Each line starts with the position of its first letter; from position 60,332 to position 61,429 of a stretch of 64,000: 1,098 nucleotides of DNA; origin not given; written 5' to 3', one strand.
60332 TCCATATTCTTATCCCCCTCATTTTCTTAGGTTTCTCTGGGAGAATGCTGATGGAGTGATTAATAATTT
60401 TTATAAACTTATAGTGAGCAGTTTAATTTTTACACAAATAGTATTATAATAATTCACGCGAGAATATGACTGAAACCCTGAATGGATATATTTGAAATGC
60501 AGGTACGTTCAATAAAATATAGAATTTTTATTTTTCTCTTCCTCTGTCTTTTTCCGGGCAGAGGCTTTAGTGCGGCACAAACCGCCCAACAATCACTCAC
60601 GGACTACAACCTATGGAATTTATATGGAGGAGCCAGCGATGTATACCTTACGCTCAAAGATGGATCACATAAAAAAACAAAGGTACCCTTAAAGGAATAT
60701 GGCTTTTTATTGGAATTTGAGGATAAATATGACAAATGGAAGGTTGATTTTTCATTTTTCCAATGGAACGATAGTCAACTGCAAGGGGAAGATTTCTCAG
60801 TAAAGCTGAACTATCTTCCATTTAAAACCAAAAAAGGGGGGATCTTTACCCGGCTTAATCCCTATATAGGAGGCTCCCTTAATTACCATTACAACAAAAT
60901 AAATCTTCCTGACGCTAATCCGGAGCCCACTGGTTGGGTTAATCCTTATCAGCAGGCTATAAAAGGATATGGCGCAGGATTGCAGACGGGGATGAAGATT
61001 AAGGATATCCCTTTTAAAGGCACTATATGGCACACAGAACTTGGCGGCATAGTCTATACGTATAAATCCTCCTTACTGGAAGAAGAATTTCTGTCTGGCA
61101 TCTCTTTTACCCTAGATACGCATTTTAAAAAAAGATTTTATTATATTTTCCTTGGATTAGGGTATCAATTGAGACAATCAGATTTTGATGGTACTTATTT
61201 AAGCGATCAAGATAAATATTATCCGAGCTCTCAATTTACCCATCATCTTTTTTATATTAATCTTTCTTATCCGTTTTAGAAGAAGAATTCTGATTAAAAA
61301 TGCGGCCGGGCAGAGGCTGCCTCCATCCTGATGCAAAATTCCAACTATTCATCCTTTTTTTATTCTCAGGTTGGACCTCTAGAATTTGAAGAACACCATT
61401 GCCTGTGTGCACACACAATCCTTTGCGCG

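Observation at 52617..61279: Candidate sigma-54-controlled envelope or surface island of five secreted or outer-membrane hypothetical proteins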

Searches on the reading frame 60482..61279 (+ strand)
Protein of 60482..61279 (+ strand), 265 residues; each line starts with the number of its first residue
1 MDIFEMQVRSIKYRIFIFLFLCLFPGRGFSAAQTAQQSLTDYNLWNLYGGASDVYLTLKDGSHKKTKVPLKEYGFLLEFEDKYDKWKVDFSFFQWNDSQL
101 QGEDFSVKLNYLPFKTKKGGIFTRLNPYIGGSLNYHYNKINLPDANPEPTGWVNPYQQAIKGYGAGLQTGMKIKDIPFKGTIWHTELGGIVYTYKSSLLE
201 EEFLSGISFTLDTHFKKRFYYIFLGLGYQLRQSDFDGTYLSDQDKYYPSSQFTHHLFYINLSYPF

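Call 3: search_protein_families(library=pfam, proteins=[window:60482-61279:+], max_evalue=1)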
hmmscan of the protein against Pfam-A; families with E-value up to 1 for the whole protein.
window:60482-61279:+ (265 aa): 0 families

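Call 4: search_protein_families(library=ncbifam, proteins=[window:60482-61279:+], max_evalue=1)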
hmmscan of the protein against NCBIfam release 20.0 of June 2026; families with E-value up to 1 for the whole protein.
window:60482-61279:+ (265 aa): 0 families

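Call 51: find_homologous_proteins(query=window:60482-61279:+, max_evalue=0.01)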
Query window:60482-61279:+ (265 aa): 4 proteins with E <= 0.01 among 217 candidates.
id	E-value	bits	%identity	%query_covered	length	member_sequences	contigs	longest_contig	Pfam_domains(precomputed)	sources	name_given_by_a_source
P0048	1.5e-179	613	100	100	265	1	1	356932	-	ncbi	ncbi:MAG: hypothetical protein ACMUJM_01020 [bacterium]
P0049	5.4e-103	362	63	92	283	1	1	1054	-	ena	-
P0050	2.0e-75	272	48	92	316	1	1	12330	-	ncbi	ncbi:MAG: hypothetical protein ACMUIP_12845 [bacterium]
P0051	2.0e-59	219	45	98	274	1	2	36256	-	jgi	-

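Call 79: search_solved_structures(query=A5, max_evalue=10)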
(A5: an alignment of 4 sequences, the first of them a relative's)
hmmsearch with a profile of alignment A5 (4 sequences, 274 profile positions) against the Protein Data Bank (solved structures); distinct sequences matched with E-value up to 10: 0.

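Call 80: search_protein_families(library=pfam, alignment_id=A5, max_evalue=10)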
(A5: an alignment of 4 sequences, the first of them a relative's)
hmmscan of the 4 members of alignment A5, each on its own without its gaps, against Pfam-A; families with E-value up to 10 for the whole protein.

A. member 1, P0048 (265 aa): 0 families

B. families by the number of members that match (of 4 scanned): 2 families
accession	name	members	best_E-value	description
PF18768.7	RNPP_C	1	0.019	RNPP family C-terminal domain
PF20585.4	Pectate_lyase_5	1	0.071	Putative pectate lyase-like adhesive domain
